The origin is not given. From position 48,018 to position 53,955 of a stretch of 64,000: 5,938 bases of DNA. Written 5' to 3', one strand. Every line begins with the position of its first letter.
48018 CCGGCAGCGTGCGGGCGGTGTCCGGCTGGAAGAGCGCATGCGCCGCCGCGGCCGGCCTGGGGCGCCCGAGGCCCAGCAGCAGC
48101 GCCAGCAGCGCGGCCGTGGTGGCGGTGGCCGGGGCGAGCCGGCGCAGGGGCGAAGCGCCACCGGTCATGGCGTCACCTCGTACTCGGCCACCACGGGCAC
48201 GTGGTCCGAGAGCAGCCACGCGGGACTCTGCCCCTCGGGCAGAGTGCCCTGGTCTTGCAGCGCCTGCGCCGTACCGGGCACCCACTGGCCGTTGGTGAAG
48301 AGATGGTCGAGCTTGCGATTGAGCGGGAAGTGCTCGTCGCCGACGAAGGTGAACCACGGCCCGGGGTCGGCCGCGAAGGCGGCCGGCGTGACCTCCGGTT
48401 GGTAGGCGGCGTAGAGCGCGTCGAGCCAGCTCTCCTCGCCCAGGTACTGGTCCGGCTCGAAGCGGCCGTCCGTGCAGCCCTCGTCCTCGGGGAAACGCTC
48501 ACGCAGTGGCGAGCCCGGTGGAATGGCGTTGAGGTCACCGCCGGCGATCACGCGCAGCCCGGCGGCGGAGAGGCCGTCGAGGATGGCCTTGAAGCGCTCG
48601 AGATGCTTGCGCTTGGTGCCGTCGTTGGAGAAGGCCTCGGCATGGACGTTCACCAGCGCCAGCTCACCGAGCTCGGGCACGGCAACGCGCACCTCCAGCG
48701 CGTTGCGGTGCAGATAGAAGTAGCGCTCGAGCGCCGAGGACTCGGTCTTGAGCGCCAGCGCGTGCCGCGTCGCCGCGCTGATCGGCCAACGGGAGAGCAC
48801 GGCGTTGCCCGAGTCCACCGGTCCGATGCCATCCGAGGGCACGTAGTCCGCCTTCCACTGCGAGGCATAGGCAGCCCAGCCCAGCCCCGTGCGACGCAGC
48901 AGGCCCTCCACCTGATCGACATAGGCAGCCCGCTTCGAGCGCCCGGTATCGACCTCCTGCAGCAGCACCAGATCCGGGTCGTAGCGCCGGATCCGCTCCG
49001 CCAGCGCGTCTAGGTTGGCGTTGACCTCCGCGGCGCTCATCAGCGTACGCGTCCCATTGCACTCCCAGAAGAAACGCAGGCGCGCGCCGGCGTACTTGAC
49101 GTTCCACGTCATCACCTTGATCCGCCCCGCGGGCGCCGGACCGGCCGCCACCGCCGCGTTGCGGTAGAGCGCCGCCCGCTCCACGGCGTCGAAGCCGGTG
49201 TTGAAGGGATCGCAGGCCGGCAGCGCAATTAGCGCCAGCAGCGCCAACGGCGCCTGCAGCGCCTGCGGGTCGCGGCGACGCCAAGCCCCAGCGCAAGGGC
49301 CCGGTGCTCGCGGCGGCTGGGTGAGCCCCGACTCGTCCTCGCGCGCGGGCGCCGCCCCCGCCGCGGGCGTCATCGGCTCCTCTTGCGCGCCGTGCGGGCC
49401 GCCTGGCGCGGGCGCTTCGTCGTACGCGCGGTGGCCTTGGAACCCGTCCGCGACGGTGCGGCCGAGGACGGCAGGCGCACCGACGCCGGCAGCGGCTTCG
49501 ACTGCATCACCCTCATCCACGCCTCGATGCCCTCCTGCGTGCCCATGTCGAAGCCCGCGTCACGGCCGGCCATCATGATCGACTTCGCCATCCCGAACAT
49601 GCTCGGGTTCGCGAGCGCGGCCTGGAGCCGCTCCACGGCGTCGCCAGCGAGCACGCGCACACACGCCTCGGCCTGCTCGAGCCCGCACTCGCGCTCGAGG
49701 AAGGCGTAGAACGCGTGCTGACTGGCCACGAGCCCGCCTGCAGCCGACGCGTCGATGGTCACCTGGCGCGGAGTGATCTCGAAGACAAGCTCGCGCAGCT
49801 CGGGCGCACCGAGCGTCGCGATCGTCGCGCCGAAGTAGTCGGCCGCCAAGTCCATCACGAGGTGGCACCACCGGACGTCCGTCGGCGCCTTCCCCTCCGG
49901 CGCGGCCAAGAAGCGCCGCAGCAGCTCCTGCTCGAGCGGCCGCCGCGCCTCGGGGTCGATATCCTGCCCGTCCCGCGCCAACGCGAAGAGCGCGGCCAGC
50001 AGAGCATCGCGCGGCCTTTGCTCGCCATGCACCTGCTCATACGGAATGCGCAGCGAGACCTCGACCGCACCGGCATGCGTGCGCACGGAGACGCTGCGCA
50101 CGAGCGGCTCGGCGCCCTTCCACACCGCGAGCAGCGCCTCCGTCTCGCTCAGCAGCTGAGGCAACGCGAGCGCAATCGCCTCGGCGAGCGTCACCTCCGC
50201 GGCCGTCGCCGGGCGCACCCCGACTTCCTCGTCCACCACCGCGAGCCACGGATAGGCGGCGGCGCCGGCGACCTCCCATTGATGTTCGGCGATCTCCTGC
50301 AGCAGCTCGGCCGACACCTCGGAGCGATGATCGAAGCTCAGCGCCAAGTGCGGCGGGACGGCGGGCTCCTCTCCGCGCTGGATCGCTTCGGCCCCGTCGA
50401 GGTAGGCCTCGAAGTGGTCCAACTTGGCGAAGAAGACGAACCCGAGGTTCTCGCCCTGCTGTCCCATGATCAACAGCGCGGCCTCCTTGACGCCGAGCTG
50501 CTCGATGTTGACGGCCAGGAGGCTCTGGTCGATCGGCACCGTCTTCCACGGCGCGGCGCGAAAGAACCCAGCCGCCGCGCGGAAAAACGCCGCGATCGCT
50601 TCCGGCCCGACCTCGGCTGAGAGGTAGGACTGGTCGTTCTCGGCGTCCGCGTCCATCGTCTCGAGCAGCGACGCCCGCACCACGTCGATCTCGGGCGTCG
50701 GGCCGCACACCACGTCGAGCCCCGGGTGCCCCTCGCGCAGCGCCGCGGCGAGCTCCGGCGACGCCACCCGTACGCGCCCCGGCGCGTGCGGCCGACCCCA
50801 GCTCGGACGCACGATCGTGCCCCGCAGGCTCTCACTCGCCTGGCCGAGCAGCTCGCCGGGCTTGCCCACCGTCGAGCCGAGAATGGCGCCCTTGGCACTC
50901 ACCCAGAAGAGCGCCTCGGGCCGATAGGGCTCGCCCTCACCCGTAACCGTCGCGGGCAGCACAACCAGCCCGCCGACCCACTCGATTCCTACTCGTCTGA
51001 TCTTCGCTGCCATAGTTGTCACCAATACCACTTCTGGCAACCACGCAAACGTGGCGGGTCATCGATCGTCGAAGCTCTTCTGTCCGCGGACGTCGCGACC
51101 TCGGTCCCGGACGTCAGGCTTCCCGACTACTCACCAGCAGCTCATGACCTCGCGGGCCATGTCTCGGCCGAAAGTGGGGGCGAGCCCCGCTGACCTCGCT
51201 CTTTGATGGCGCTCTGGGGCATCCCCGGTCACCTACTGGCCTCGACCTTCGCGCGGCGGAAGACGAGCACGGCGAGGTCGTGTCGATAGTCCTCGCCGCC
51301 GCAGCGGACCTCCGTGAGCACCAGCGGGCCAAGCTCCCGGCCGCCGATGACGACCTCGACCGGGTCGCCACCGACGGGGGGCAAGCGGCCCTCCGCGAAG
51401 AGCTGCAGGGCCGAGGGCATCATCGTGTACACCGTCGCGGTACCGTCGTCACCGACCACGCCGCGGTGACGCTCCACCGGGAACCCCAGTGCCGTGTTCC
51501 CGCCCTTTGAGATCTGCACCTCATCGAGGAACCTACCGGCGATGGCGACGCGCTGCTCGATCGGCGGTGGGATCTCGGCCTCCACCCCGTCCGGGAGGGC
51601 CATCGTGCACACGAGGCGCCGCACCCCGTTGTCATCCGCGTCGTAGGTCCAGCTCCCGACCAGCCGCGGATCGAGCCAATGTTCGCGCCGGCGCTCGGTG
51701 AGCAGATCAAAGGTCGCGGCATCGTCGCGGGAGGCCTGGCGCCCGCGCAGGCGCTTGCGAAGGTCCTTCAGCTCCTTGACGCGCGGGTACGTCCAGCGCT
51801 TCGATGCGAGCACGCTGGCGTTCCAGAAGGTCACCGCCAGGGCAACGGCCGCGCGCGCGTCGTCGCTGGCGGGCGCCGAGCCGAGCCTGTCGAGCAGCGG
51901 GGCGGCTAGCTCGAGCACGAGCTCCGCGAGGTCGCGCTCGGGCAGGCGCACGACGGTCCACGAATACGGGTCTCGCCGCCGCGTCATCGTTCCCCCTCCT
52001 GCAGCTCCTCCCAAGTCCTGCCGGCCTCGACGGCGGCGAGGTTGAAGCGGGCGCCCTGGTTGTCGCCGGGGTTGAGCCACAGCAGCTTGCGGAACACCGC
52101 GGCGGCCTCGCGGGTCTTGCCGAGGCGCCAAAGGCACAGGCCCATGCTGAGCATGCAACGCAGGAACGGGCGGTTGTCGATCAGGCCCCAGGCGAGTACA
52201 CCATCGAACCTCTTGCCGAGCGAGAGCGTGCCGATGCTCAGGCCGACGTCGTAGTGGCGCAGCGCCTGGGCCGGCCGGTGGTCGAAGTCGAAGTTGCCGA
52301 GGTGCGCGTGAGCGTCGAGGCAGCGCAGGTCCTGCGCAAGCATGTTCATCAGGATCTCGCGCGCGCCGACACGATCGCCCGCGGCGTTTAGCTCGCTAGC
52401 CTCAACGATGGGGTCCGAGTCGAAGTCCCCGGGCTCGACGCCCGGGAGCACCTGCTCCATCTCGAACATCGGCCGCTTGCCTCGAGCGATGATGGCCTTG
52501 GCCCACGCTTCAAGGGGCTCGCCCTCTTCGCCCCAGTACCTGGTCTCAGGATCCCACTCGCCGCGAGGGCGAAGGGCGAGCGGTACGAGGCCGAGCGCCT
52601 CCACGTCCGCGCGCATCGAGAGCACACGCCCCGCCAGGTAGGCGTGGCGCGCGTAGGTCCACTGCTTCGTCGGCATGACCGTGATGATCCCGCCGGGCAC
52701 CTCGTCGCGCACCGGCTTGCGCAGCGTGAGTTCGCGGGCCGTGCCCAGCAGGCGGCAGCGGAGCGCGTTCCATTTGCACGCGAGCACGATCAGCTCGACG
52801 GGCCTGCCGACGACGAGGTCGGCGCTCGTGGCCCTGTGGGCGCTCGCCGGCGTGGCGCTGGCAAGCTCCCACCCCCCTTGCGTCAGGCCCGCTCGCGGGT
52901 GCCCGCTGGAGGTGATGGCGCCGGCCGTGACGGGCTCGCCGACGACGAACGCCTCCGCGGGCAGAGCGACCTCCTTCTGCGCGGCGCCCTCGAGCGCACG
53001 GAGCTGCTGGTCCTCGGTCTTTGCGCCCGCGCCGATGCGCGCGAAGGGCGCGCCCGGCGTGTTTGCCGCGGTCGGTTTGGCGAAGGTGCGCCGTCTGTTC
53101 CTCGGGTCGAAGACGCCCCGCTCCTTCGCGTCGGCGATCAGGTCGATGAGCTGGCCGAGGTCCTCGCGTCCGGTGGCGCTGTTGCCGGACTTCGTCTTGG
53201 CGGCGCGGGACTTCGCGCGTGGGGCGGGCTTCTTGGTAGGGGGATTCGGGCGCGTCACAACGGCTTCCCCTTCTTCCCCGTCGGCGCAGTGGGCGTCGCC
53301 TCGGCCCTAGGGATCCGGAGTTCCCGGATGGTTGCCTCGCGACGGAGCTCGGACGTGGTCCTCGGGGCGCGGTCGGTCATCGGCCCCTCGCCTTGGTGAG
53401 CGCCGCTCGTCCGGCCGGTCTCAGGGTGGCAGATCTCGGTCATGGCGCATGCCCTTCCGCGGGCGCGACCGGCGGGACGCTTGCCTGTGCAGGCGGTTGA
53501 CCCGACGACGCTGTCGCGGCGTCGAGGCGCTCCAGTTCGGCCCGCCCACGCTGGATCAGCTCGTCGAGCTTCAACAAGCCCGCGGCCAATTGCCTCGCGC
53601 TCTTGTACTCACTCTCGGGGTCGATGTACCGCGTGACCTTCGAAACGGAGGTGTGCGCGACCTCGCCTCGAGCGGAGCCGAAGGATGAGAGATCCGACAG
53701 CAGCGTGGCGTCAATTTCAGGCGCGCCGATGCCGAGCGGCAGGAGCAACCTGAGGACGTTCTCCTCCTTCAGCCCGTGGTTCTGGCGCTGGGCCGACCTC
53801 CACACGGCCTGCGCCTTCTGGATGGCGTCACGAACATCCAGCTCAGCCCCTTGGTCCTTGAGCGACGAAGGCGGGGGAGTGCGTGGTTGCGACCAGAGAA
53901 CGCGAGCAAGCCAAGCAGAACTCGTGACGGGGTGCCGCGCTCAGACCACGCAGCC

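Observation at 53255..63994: Composite co-directional defence island: AAA15 ATPase + unknown partner | drmA-drmB-drmC | DUF262 + HEPN, with no methyltransferase in view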

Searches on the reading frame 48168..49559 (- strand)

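Call 70: search_protein_families(library=pfam, proteins=[window:48168-49559:-], max_evalue=0.001)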
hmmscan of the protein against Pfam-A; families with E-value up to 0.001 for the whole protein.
window:48168-49559:- (464 aa): 1 family
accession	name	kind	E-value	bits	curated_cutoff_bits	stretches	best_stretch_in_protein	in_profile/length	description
PF03372.29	Exo_endo_phos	-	8.1e-21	75.2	24.5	1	150-453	1-225/225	Endonuclease/Exonuclease/phosphatase family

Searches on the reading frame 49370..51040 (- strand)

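Call 70: search_protein_families(library=pfam, proteins=[window:49370-51040:-], max_evalue=0.001)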
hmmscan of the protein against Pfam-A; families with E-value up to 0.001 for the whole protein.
window:49370-51040:- (556 aa): 1 family
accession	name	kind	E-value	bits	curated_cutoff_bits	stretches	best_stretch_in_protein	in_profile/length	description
PF23988.1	DUF7309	-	4.5e-05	23.3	27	1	152-284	4-136/170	Domain of unknown function (DUF7309)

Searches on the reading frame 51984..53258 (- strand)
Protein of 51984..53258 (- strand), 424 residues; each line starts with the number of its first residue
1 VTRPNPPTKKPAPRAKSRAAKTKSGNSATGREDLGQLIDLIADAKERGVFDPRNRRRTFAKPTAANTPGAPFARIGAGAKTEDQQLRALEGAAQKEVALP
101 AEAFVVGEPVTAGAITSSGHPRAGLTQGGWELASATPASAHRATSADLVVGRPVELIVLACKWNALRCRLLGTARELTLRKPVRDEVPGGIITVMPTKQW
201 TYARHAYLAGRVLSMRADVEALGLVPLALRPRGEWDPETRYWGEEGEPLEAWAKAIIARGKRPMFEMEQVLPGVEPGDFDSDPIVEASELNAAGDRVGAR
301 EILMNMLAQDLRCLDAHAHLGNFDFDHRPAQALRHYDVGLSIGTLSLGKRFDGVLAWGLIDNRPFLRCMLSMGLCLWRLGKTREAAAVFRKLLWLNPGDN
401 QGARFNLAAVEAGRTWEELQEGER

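Call 35: search_protein_families(library=padloc, proteins=[window:51984-53258:-], max_evalue=0.01)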
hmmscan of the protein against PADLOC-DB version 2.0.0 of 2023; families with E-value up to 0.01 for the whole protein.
window:51984-53258:- (424 aa): 0 families

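Call 65: search_protein_families(library=ncbifam, proteins=[window:51984-53258:-], max_evalue=0.001)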
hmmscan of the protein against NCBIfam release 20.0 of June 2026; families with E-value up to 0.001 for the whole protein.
window:51984-53258:- (424 aa): 0 families

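Call 70: search_protein_families(library=pfam, proteins=[window:51984-53258:-], max_evalue=0.001)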
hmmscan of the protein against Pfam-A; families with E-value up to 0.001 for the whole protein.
window:51984-53258:- (424 aa): 0 families

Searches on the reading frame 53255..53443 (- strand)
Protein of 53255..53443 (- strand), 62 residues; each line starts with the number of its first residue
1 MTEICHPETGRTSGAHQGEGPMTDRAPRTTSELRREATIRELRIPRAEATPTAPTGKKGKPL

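Call 4: search_protein_families(library=padloc, proteins=[window:53255-53443:-], max_evalue=0.01)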
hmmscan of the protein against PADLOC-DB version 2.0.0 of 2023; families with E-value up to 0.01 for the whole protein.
window:53255-53443:- (62 aa): 0 families

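Call 5: search_protein_families(library=pfam, proteins=[window:53255-53443:-], max_evalue=0.01)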
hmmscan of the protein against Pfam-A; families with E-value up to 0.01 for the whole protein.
window:53255-53443:- (62 aa): 0 families

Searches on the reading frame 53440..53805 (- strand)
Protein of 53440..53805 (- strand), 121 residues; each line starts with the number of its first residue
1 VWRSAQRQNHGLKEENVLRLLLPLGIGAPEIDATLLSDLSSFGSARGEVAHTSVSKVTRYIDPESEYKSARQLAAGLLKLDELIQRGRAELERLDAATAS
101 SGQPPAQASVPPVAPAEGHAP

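Call 4: search_protein_families(library=padloc, proteins=[window:53440-53805:-], max_evalue=0.01)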
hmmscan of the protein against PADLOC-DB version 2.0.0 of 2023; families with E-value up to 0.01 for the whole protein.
window:53440-53805:- (121 aa): 1 family
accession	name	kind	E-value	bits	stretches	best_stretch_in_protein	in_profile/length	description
PDLC04028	PD-T4-2_B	-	0.0008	17.5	1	33-85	111-164/168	-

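Call 5: search_protein_families(library=pfam, proteins=[window:53440-53805:-], max_evalue=0.01)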
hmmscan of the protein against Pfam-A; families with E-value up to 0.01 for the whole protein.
window:53440-53805:- (121 aa): 0 families
